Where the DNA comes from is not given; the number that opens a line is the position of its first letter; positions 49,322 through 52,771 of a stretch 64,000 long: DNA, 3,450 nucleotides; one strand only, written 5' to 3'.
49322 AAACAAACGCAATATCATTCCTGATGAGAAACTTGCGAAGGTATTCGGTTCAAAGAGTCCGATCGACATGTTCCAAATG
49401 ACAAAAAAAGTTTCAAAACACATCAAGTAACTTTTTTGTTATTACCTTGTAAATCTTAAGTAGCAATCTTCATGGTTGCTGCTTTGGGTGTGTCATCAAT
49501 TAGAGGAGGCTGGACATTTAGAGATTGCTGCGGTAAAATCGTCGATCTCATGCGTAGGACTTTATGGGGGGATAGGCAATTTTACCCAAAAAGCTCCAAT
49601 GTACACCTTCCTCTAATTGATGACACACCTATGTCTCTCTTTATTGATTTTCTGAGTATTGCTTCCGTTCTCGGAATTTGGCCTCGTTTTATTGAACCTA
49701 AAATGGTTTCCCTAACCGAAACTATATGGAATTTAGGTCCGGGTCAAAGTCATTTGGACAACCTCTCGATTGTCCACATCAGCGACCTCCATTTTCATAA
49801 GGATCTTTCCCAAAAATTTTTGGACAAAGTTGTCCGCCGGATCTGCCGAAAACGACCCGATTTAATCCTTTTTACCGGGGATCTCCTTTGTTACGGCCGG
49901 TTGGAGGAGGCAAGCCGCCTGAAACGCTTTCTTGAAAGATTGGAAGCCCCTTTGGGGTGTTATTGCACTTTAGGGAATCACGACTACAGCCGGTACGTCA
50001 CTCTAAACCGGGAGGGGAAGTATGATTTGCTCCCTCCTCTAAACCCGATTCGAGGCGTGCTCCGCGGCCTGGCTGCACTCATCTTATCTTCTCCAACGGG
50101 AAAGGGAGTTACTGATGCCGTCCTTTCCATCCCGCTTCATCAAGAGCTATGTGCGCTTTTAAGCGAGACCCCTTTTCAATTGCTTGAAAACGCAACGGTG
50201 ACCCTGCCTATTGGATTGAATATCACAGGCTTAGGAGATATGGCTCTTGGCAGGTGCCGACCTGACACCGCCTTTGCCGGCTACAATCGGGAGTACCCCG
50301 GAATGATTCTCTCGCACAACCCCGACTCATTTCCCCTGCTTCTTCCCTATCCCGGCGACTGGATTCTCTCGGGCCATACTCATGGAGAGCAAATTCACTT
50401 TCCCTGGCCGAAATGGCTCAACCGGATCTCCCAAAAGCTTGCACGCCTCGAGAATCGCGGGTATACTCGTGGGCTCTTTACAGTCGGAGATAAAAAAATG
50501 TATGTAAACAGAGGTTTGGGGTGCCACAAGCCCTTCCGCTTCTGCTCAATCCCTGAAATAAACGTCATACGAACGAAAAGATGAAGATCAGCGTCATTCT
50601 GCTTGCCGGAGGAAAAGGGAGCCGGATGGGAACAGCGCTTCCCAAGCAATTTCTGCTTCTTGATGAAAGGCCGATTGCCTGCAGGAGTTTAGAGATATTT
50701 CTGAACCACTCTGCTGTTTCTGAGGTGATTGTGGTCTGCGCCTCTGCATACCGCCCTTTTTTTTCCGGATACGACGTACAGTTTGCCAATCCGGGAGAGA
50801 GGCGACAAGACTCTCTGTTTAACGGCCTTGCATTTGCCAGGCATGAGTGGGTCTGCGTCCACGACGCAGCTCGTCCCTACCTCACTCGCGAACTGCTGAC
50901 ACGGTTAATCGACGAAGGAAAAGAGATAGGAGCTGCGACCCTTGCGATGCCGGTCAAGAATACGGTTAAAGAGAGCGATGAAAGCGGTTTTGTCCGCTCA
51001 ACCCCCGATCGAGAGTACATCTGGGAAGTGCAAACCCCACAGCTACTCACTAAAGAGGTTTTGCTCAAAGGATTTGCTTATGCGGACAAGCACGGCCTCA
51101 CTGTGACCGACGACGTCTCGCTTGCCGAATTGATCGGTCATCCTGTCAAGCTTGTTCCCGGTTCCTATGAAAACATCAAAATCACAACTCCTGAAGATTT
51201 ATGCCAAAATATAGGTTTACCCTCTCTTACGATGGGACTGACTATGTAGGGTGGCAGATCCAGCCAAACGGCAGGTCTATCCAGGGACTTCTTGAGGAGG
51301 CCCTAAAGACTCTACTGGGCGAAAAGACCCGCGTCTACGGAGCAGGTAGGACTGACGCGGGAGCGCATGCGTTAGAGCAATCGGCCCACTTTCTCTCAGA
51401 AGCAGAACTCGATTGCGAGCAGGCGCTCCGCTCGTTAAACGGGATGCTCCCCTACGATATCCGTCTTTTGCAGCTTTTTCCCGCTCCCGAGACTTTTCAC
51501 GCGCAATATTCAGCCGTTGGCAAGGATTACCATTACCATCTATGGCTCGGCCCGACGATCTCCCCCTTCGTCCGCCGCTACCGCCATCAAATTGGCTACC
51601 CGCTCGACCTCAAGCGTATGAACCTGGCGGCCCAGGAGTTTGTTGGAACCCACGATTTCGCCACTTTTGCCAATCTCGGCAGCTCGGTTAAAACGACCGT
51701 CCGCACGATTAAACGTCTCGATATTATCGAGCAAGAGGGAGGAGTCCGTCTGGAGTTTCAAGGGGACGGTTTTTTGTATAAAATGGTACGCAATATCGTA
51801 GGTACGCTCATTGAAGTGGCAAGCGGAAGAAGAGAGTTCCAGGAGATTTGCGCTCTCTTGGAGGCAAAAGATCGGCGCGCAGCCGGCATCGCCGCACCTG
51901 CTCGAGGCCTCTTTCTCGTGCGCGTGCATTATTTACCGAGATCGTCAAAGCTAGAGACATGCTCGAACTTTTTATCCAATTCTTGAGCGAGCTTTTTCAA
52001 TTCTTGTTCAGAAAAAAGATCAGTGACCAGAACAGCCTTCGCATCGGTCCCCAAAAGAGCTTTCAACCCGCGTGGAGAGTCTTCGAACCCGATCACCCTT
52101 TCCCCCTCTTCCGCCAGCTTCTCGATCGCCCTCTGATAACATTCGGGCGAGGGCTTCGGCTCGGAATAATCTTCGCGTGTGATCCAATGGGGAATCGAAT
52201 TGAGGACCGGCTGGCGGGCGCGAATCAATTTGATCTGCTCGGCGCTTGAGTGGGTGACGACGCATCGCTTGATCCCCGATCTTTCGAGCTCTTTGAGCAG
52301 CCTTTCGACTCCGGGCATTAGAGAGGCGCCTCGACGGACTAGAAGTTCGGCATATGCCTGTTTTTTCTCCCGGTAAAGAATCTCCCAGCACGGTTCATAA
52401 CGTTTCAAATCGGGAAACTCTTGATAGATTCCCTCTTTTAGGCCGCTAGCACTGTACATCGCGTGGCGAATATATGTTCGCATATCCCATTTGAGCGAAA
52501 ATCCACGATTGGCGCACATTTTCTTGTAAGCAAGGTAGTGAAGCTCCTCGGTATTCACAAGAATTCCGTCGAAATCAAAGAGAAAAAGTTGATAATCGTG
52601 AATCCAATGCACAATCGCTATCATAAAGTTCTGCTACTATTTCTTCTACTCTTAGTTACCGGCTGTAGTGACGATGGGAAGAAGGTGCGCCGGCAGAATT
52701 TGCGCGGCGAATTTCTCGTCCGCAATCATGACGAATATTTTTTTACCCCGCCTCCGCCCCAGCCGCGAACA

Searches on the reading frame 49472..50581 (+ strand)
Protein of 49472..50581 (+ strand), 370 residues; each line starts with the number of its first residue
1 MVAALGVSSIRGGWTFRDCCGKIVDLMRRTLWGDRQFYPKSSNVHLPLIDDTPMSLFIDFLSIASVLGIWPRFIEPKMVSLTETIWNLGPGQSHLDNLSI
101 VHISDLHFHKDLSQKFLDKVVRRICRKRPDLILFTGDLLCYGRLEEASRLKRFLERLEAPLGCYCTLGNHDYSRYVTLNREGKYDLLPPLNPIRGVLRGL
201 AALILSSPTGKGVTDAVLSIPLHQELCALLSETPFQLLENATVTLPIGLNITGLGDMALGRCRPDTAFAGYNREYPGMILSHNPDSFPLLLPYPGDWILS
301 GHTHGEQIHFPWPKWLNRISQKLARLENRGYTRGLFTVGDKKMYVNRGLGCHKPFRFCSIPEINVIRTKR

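Call 44: search_protein_families(library=pfam, proteins=[window:49472-50581:+], max_evalue=0.001)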
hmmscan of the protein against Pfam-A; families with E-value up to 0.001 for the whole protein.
window:49472-50581:+ (370 aa): 2 families
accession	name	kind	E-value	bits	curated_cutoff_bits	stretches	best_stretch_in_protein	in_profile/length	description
PF00149.33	Metallophos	-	3.2e-15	57.5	21.5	1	99-305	2-190/191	Calcineurin-like phosphoesterase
PF12850.12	Metallophos_2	-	0.0003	21.3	27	0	99-171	2-59/154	Calcineurin-like phosphoesterase superfamily domain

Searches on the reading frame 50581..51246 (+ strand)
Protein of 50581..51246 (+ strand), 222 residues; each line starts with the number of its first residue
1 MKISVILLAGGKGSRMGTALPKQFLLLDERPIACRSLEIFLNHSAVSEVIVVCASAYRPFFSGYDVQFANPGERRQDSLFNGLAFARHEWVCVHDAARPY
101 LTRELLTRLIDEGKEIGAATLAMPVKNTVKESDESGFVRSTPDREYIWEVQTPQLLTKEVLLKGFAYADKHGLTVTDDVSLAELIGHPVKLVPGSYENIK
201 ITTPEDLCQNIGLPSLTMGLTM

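Call 44: search_protein_families(library=pfam, proteins=[window:50581-51246:+], max_evalue=0.001)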
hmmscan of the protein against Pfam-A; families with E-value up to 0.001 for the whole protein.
window:50581-51246:+ (222 aa): 2 families
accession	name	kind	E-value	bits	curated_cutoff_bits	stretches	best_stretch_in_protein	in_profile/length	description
PF01128.25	IspD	-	2.2e-54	185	27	1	4-208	2-213/221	2-C-methyl-D-erythritol 4-phosphate cytidylyltransferase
PF12804.13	NTP_transf_3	-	4.9e-15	56.5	27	1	5-125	1-123/160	MobA-like NTP transferase domain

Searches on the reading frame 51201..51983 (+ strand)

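Call 44: search_protein_families(library=pfam, proteins=[window:51201-51983:+], max_evalue=0.001)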
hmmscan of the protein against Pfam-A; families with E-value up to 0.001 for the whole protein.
window:51201-51983:+ (261 aa): 1 family
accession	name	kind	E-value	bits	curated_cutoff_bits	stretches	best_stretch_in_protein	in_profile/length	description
PF01416.25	PseudoU_synth_1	-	2.5e-39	134.5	23.3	2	143-244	1-107/108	tRNA pseudouridine synthase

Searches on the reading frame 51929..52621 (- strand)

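Call 44: search_protein_families(library=pfam, proteins=[window:51929-52621:-], max_evalue=0.001)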
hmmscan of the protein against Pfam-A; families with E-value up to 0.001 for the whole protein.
window:51929-52621:- (230 aa): 3 families
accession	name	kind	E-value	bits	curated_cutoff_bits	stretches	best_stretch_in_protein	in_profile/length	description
PF13419.12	HAD_2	-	1.9e-22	80.7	23.8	1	14-189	2-168/178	Haloacid dehalogenase-like hydrolase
PF00702.32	Hydrolase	-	1.3e-19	71.8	26.4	1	11-189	2-187/191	haloacid dehalogenase-like hydrolase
PF12710.13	HAD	-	0.00029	21.8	27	1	14-135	2-120/189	haloacid dehalogenase-like hydrolase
